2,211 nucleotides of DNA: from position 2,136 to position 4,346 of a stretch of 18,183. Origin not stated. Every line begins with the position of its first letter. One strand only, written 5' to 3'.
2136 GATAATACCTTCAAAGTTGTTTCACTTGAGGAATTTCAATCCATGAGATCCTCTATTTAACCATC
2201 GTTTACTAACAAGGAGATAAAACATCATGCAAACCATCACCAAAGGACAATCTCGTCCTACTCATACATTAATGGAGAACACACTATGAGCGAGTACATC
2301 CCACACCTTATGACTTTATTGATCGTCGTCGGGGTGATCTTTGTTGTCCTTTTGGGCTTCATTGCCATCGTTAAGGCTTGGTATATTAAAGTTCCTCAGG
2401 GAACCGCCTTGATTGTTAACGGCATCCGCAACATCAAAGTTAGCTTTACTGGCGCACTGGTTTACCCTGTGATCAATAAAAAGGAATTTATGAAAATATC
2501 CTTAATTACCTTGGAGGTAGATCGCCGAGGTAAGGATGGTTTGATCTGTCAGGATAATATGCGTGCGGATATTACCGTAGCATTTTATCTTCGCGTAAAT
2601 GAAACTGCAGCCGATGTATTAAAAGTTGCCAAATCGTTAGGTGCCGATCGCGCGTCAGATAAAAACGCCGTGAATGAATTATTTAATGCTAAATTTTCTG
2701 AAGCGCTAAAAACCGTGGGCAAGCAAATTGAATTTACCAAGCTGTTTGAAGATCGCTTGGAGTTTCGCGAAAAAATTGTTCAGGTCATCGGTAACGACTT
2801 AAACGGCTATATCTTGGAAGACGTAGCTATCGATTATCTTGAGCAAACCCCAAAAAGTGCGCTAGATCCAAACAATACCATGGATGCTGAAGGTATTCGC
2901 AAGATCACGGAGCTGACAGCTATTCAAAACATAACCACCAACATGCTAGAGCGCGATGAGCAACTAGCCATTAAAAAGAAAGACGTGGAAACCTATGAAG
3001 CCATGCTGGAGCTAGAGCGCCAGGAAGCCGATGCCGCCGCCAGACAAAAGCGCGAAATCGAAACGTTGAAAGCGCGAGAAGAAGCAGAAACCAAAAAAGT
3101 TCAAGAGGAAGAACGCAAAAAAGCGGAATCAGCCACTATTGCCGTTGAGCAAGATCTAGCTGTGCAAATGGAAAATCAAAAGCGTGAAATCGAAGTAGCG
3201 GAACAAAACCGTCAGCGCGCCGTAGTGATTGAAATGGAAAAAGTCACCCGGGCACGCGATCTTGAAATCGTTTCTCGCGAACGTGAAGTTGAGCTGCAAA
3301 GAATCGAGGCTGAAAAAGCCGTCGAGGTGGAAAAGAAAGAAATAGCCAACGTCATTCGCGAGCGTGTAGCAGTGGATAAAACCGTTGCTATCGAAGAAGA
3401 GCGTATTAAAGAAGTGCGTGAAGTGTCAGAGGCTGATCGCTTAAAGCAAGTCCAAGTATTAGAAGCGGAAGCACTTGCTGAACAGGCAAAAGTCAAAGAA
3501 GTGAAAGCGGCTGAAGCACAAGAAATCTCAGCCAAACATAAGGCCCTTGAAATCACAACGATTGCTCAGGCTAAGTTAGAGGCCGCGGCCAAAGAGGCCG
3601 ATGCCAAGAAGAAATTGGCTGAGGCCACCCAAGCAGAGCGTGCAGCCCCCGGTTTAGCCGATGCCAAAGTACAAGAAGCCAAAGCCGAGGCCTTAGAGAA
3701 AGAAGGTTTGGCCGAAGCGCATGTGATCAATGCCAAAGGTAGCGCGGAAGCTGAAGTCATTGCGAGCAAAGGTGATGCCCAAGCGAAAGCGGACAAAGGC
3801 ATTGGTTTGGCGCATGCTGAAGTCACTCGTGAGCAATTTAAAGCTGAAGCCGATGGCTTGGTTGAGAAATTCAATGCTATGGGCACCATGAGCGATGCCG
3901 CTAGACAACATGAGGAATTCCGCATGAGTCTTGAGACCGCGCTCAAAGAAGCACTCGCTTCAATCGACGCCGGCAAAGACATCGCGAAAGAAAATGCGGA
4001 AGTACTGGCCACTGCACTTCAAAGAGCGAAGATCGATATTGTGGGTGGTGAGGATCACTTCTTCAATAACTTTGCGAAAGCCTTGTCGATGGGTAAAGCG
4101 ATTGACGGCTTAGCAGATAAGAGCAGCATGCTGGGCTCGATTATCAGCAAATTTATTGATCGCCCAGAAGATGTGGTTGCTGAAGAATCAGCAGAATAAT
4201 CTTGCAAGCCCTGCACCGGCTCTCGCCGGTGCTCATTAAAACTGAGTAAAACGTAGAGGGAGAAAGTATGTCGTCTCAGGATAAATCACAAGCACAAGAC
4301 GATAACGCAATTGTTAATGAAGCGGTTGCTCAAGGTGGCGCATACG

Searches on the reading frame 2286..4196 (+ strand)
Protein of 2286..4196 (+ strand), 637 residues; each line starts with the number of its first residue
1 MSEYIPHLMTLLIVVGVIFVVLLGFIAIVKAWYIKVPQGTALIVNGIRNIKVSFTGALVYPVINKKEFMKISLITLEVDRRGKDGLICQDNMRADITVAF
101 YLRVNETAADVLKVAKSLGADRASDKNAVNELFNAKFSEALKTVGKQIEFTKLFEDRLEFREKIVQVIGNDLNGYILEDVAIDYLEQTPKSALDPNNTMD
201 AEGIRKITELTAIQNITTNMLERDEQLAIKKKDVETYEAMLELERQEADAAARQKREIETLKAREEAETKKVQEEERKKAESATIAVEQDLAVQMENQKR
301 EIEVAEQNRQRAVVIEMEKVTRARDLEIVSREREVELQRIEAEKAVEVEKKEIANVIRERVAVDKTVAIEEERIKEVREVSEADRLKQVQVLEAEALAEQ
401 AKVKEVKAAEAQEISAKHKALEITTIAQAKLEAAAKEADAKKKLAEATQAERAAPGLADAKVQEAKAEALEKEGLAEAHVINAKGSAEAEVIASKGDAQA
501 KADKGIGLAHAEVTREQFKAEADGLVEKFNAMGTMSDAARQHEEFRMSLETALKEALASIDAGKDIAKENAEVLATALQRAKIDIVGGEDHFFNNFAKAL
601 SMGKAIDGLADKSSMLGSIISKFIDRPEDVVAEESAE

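Call 5: search_protein_families(library=pfam, proteins=[window:2286-4196:+], max_evalue=0.01)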
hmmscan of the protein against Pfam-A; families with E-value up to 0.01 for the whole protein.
window:2286-4196:+ (637 aa): 0 families

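Call 6: search_protein_families(library=ncbifam, proteins=[window:2286-4196:+], max_evalue=0.01)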
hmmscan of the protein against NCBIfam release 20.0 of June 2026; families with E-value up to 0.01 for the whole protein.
window:2286-4196:+ (637 aa): 0 families

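Call 41: search_solved_structures(query=window:2286-4196:+, max_evalue=0.01)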
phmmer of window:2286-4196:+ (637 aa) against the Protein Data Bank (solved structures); distinct sequences matched with E-value up to 0.01: 0.

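Call 43: search_protein_families(library=pfam, proteins=[window:2286-4196:+], max_evalue=10)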
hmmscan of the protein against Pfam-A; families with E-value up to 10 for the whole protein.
window:2286-4196:+ (637 aa): 0 families
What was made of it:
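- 2286..4199 (+): Flotillin-like SPFH protein, 637 aa (N-terminal TM, Band_7 domain, long E/A/K-rich coiled coil). No hit when the whole protein is scanned (calls 5, 43).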

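Call 54: search_protein_families(library=padloc, proteins=[window:2286-4196:+], max_evalue=0.001)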
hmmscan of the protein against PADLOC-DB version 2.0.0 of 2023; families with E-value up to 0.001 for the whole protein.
window:2286-4196:+ (637 aa): 0 families
